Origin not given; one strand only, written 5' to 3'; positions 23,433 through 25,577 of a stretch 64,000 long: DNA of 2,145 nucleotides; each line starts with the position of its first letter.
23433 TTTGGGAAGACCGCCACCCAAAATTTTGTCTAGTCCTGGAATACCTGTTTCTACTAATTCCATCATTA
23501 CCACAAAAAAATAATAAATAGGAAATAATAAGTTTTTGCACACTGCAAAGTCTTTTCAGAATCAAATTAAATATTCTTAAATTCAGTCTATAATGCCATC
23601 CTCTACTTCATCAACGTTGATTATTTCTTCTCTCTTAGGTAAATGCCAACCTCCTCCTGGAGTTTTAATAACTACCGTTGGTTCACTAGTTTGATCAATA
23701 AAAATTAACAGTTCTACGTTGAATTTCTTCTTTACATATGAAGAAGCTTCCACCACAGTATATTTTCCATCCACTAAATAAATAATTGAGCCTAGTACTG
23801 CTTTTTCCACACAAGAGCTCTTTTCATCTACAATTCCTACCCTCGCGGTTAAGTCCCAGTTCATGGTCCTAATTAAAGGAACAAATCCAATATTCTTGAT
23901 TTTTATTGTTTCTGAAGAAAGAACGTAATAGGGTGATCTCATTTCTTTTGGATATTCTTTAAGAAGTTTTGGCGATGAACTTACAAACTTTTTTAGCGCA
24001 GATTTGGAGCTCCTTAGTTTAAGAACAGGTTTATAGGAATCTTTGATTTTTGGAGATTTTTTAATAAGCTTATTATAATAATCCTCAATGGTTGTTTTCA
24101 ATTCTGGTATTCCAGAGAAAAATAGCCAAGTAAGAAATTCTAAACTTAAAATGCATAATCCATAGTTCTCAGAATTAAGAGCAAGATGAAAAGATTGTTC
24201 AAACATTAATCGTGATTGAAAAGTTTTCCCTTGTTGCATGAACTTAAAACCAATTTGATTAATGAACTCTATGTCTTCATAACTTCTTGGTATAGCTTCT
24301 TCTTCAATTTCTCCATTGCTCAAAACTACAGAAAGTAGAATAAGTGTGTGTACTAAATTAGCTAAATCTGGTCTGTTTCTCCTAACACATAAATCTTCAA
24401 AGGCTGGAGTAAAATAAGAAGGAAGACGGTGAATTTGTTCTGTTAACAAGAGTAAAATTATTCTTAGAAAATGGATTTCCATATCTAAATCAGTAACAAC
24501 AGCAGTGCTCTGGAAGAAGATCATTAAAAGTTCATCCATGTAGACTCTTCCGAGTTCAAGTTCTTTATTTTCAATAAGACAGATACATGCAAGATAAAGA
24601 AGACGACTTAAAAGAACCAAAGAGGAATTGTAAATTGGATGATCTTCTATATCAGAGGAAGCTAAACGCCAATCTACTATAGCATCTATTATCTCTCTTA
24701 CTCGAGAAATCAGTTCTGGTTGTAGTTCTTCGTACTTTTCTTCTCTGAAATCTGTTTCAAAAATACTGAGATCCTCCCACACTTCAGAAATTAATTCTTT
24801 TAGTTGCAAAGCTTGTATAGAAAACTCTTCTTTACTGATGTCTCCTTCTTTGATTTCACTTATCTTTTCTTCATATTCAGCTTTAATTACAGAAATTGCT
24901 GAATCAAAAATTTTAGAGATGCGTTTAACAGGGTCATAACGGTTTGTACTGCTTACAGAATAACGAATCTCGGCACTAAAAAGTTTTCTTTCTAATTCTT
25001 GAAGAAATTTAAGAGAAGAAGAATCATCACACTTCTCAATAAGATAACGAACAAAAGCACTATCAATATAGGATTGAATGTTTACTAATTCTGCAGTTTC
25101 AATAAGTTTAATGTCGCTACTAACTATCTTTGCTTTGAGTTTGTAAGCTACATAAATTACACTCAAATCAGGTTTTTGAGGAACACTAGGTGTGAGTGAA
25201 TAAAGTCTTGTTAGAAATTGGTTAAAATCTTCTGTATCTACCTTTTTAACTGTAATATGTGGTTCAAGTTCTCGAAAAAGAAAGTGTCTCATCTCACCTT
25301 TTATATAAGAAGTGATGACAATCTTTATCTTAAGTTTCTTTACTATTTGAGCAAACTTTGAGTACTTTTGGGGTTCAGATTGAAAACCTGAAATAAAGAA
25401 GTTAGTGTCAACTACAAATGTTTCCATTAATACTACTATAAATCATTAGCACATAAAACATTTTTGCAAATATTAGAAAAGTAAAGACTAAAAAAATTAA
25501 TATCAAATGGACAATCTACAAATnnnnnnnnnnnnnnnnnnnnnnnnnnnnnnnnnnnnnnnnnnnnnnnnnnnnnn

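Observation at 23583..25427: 614-aa PIN-domain protein with TPR-like helical body and beta-rich C-terminal domain, upstream of a KaiC-like ATPase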

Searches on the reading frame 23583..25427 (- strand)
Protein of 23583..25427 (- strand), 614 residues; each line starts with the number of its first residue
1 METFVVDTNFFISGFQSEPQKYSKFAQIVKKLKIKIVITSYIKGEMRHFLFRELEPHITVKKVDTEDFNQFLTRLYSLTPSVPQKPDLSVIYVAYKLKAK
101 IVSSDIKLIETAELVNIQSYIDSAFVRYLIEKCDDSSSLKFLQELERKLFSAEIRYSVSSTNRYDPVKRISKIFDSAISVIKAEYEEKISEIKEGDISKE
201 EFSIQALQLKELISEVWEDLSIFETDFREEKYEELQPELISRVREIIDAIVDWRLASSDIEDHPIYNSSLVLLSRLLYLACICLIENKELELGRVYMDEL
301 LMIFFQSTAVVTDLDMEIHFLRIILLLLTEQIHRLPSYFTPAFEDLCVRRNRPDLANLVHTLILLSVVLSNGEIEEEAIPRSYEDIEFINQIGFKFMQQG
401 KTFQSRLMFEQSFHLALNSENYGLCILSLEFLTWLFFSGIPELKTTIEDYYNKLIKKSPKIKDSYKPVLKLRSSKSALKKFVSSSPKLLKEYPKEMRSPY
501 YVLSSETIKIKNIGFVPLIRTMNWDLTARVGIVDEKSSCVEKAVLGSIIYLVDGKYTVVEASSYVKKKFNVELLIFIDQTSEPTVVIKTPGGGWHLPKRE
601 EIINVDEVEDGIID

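Call 3: search_protein_families(library=pfam, proteins=[window:23583-25427:-], max_evalue=0.1)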
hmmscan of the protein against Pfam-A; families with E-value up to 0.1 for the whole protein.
window:23583-25427:- (614 aa): 4 families
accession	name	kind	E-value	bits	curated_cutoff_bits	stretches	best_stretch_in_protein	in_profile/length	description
PF16289.11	PIN_12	-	2.2e-05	25.3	32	1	5-74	2-73/172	PIN domain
PF01850.27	PIN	-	0.0021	19.1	23.6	1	5-117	2-105/120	PIN domain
PF08745.17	PIN_5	-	0.0026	17.7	27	0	85-129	156-200/205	PINc domain ribonuclease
PF13470.12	PIN_3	-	0.0075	17.5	27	1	4-63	2-63/115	PIN domain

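Call 4: search_protein_families(library=ncbifam, proteins=[window:23583-25427:-], max_evalue=0.1)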
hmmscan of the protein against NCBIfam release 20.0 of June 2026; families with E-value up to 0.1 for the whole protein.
window:23583-25427:- (614 aa): 2 families
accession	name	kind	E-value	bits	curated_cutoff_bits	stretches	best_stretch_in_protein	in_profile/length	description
TIGR03875.1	RNA_lig_partner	hypoth_equivalog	0.0019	17.7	95.3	0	85-129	158-202/206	RNA ligase partner protein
NF009146.0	PRK12496.1-3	equivalog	0.045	13.4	268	0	4-118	3-107/162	hypothetical protein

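Call 5: find_homologous_proteins(query=window:23583-25427:-, max_evalue=0.001)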
Query window:23583-25427:- (614 aa): 32 proteins with E <= 0.001 among 8000 candidates.
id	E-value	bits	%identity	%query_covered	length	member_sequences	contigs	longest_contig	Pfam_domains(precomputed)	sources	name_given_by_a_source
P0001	0.0e+0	1330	100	100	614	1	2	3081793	-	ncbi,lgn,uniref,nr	ncbi:MAG: hypothetical protein K9W45_12565 [Candidatus Heimdallarchaeum aukensis]|uniref:PIN domain-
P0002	0.0e+0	1316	99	100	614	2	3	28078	-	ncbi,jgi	ncbi:MAG: hypothetical protein ACTSPJ_02810 [Candidatus Heimdallarchaeaceae archaeon]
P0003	0.0e+0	1269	94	100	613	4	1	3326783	-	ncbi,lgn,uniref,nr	ncbi:MAG: hypothetical protein K9W46_13465 [Candidatus Heimdallarchaeum endolithica]|uniref:PIN doma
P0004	6.3e-272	922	67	98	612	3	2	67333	-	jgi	-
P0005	1.5e-202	693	55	98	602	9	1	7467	-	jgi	jgi:hypothetical protein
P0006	1.7e-201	689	53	98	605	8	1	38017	PF08745.18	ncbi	ncbi:MAG: hypothetical protein ACTSUR_00265 [Candidatus Heimdallarchaeaceae archaeon]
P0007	3.7e-198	678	54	97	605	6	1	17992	PF08745.18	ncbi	-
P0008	7.6e-195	667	53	98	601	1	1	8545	-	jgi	jgi:predicted DNA-binding protein (UPF0278 family)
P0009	7.9e-195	667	52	98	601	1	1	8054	PF08745.18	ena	-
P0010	1.9e-194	666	52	98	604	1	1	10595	PF08745.18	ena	-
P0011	2.1e-194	666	52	98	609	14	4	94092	-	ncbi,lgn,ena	-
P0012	1.8e-193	662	51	97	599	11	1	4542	PF16289.12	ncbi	-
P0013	5.4e-193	661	51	98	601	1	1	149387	-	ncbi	-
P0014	4.6e-189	648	51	97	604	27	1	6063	-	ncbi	-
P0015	1.0e-188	647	53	97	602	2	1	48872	PF08745.18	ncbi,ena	ncbi:MAG: hypothetical protein ACTSYD_01645 [Candidatus Heimdallarchaeaceae archaeon]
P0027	7.2e-179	614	48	97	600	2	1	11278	PF08745.18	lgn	-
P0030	5.5e-30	123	26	96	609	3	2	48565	-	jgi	-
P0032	2.3e-24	104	31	46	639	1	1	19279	-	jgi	jgi:hypothetical protein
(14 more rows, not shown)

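Call 6: search_solved_structures(query=window:23583-25427:-, max_evalue=10, show_alignments=2)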
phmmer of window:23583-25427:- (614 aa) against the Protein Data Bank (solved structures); distinct sequences matched with E-value up to 10: 0.

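Call 11: find_encoding_contigs(protein=P0011, flank=6000, max_places=2)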
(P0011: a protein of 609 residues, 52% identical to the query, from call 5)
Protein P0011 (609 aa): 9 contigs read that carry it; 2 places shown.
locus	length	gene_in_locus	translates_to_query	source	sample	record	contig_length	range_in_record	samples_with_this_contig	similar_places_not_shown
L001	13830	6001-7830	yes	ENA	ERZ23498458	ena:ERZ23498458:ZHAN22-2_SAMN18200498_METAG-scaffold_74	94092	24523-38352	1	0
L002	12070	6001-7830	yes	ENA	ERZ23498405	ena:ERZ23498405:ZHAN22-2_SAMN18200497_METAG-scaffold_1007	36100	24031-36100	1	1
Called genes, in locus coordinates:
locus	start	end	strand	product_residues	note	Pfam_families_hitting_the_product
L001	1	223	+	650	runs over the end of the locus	-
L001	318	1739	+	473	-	PF00361:Proton_antipo_M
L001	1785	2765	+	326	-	PF00348:polyprenyl_synt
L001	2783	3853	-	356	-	PF01658:Inos-1-P_synth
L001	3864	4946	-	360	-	PF01658:Inos-1-P_synth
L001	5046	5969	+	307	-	PF01073:3Beta_HSD, PF01370:Epimerase, PF02719:Polysacc_synt_2, PF04321:RmlD_sub_bind, PF16363:GDP_Man_Dehyd, PF07993:NAD_binding_4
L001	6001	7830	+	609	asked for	-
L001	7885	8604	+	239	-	PF00154:RecA_N (faint), PF06745:ATPase, PF13481:AAA_25 (faint), PF23442:DUF7125 (faint)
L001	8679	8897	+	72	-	PF00833:Ribosomal_S17e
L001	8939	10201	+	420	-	PF00368:HMG-CoA_red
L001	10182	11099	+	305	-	PF01048:PNP_UDP_1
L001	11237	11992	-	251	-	PF04157:EAP30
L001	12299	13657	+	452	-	PF00753:Lactamase_B, PF23023:Anti-Pycsar_Apyc1, PF12706:Lactamase_B_2 (weak), PF16661:Lactamase_B_6, PF10996:Beta-Casp, PF07521:RMMBL (faint)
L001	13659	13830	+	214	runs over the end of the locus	PF00215:OMPdecase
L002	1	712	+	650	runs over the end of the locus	-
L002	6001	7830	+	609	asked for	-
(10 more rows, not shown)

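Call 12: find_encoding_contigs(protein=P0030, flank=6000, max_places=2)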
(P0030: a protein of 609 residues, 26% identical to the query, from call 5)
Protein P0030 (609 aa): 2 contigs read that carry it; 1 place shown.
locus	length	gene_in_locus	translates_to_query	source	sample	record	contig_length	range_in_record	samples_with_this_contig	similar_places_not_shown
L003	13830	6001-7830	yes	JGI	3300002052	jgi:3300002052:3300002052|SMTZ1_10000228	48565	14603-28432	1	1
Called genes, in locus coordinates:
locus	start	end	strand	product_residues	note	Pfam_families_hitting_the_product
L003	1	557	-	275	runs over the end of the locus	PF00994:MoCF_biosynth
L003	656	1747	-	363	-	PF00348:polyprenyl_synt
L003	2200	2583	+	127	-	PF00227:Proteasome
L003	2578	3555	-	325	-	PF06626:DUF1152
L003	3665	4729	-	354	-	PF00586:AIRS, PF02769:AIRS_C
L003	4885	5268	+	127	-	PF01201:Ribosomal_S8e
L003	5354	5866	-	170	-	PF10050:DUF2284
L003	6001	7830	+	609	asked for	-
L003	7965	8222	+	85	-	-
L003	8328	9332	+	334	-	PF04055:Radical_SAM, PF13353:Fer4_12 (faint)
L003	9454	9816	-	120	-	-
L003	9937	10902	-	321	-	PF01946:Thi4 (weak), PF00070:Pyr_redox (faint), PF00890:FAD_binding_2 (weak), PF01134:GIDA (faint), PF01266:DAO (faint), PF03486:HI0933_like (faint), PF07992:Pyr_redox_2, PF13738:Pyr_redox_3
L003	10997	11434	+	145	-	-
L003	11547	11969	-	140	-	PF00241:Cofilin_ADF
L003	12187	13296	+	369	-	PF06790:UPF0259, PF25231:DUF7847, PF10110:GPDPase_memb, PF17032:Zn_ribbon_15 (faint), PF18912:DZR_2 (faint), PF12773:DZR, PF24463:DUF7577 (faint), PF13240:Zn_Ribbon_1 (weak)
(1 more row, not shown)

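Call 13: find_encoding_contigs(protein=P0032, flank=6000, max_places=2)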
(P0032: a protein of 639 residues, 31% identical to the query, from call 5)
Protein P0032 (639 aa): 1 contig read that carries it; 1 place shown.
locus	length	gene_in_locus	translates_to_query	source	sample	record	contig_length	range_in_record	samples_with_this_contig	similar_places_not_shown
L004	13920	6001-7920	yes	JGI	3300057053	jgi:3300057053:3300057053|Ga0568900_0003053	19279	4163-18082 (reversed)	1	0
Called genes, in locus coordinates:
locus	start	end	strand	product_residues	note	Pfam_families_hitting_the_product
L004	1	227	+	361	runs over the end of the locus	PF01924:HypD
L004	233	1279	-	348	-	PF00586:AIRS, PF02769:AIRS_C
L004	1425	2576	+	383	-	PF01841:Transglut_core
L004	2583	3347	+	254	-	PF00005:ABC_tran, PF13304:AAA_21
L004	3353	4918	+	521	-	PF12698:ABC2_membrane_3 (weak)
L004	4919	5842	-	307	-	PF04055:Radical_SAM, PF13353:Fer4_12, PF06463:Mob_synth_C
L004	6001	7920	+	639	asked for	-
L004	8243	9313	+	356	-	PF00850:Hist_deacetyl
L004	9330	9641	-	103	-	PF03819:MazG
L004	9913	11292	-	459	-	PF22600:MTPAP-like_central (faint), PF01909:NTP_transf_2, PF09249:tRNA_NucTransf2, PF21133:CAA_C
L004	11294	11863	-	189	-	PF02834:LigT_PEase, PF10469:AKAP7_NLS, PF13563:2_5_RNA_ligase2, PF02834:LigT_PEase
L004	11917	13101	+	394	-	PF23900:PRS2_N, PF06068:TIP49 (weak), PF05496:RuvB_N (faint), PF00004:AAA, PF23902:AAA_lid_PRS2_C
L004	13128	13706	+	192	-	PF13238:AAA_18, PF13207:AAA_17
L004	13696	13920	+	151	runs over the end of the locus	PF01877:RNA_binding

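Call 14: find_encoding_contigs(protein=P0027, flank=6000, max_places=2)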
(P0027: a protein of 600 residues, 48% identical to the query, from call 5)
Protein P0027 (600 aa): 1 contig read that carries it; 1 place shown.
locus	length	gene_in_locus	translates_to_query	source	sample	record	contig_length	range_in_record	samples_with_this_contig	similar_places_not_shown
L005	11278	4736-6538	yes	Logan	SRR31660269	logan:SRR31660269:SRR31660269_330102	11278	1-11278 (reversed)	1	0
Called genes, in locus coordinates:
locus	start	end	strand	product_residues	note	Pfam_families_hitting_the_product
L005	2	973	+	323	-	?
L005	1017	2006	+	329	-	PF00348:polyprenyl_synt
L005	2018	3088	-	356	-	PF01658:Inos-1-P_synth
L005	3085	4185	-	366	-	PF01658:Inos-1-P_synth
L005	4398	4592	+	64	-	-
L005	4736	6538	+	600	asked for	PF08745:PIN_5 (weak)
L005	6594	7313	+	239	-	PF06745:ATPase, PF13481:AAA_25 (weak), PF23442:DUF7125 (faint)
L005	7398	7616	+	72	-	PF00833:Ribosomal_S17e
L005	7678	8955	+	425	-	PF00368:HMG-CoA_red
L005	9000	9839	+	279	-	PF01048:PNP_UDP_1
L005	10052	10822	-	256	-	PF04157:EAP30 (weak)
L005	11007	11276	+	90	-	?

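Call 15: find_encoding_contigs(protein=P0015, flank=6000, max_places=2)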
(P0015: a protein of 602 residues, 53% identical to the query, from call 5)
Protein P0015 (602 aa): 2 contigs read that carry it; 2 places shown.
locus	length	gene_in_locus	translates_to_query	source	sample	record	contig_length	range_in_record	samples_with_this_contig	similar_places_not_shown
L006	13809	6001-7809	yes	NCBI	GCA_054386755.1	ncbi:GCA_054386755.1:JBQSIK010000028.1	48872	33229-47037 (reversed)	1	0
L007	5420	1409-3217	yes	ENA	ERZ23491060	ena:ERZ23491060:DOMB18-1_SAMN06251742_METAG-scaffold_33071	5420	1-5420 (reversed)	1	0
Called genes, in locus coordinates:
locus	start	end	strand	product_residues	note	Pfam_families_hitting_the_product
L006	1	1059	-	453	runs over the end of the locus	PF00753:Lactamase_B, PF23023:Anti-Pycsar_Apyc1, PF12706:Lactamase_B_2, PF16661:Lactamase_B_6, PF10996:Beta-Casp, PF07521:RMMBL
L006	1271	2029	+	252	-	PF04157:EAP30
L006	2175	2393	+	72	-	PF00833:Ribosomal_S17e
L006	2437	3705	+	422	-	PF00368:HMG-CoA_red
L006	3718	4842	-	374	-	PF03151:TPT (weak), PF00892:EamA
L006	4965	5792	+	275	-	PF01048:PNP_UDP_1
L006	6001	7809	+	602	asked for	PF08745:PIN_5 (faint)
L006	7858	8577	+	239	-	PF00154:RecA_N (faint), PF06745:ATPase, PF13481:AAA_25 (weak), PF23442:DUF7125 (faint)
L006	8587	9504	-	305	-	PF01073:3Beta_HSD, PF01370:Epimerase, PF02254:TrkA_N (faint), PF02719:Polysacc_synt_2, PF04321:RmlD_sub_bind, PF13460:NAD_binding_10 (weak), PF16363:GDP_Man_Dehyd, PF07993:NAD_binding_4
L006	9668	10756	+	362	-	PF01658:Inos-1-P_synth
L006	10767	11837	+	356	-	PF01658:Inos-1-P_synth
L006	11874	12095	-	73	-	-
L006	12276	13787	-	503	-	-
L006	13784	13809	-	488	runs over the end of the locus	PF00361:Proton_antipo_M (weak)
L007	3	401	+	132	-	?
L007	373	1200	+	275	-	PF01048:PNP_UDP_1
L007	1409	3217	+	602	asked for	PF08745:PIN_5 (faint)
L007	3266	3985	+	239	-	PF00154:RecA_N (faint), PF06745:ATPase, PF13481:AAA_25 (weak), PF23442:DUF7125 (faint)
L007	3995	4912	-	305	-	PF01073:3Beta_HSD, PF01370:Epimerase, PF02254:TrkA_N (faint), PF02719:Polysacc_synt_2, PF04321:RmlD_sub_bind, PF13460:NAD_binding_10 (weak), PF16363:GDP_Man_Dehyd, PF07993:NAD_binding_4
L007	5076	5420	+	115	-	?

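Call 20: predict_structure(alignment_id=A1)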
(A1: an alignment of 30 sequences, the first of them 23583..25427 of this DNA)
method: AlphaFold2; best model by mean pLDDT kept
length: 614 residues; sequences in the alignment: 30
mean_pLDDT: 82.8   pTM: 0.67
mean pLDDT of the five models: 82.8, 82.2, 82.2, 80.1, 79.1
residues with pLDDT >= 90: 230; 70-90: 303; 50-70: 35; < 50: 46
segments of 3 or more residues with pLDDT < 50: 157-167, 183-201, 599-614
pLDDT, mean of each block of 10 residues (from residue 1): 91 86 92 93 84 89 89 83 86 94 87 89 91 85 83 53 46 65 48 43 75 84 77 84 92 85 84 90 88 93 81 80 91 85 79 78 90 91 83 86 94 93 85 91 94 92 83 90 93 90 92 91 92 88 86 92 92 92 79 57 34 30
secondary structure, 60 per line:
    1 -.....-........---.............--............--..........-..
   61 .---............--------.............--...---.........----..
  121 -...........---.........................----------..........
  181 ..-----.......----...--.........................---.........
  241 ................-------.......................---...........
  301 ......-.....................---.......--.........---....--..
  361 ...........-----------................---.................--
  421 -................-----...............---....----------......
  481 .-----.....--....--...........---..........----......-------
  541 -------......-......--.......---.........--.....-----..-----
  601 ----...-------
elements in order: E2-6 H8-15 H19-31 E34-39 H40-45 H48-57 E59-61 H65-76 H85-97 E100-102 H106-114 H122-132 H136-160 H171-182 H188-194 H204-228 H232-256 H264-286 H290-306 H308-328 H332-338 H341-349 H353-356 H359-371 H383-398 H402-418 H422-437 H443-457 H461-464 H475-481 H494-497 E500-510 E514-523 E528-533 E548-553 E555-560 H563-569 E573-578 E584-588

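Call 22: search_protein_representatives(alignment_id=A1)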
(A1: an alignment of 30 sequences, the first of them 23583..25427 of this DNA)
Query: 30 sequences, 604 profile positions. Proteins with E-value up to 0.001 (for the whole library): 82; up to 1e-10: 48; up to 1e-30: 27. The best 82 are listed.
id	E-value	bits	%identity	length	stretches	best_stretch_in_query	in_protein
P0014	6.5e-292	985.8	-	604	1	1-602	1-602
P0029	1.2e-198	677.8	-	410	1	1-421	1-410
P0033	2.2e-192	657.1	-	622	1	2-602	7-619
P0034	7.1e-140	483.7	-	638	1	3-601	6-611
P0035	5.3e-139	480.8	-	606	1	4-597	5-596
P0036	1.0e-131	456.7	-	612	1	5-591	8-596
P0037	9.9e-129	446.9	-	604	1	3-597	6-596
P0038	6.6e-128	444.1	-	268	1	1-268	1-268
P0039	3.8e-108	378.9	-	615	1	2-599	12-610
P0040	3.6e-102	359.2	-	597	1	3-599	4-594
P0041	1.2e-101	357.4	-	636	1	1-598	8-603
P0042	3.8e-100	352.5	-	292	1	1-218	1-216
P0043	2.5e-99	349.8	-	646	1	5-598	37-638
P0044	8.8e-98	344.7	-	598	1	6-592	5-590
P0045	6.6e-96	338.5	-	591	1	4-592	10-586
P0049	1.2e-80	288.1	-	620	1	2-597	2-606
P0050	2.9e-72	260.4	-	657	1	3-591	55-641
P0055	2.1e-36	141.9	-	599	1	5-569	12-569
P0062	4.7e-19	84.6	-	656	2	2-183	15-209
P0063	2.9e-18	82.1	-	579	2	5-179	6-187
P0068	8.0e-15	70.7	-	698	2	3-306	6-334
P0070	6.3e-14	67.7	-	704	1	2-186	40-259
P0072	4.9e-13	64.8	-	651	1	4-583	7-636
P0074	1.1e-11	60.3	-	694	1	3-585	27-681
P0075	2.4e-11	59.2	-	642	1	3-191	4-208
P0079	1.9e-10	56.2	-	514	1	2-188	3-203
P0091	1.0e-07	47.2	-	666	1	3-165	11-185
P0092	2.6e-07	45.9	-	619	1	3-170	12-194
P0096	6.2e-07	44.6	-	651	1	5-111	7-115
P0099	1.8e-06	43.1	-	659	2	3-178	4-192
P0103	2.6e-06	42.6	-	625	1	1-246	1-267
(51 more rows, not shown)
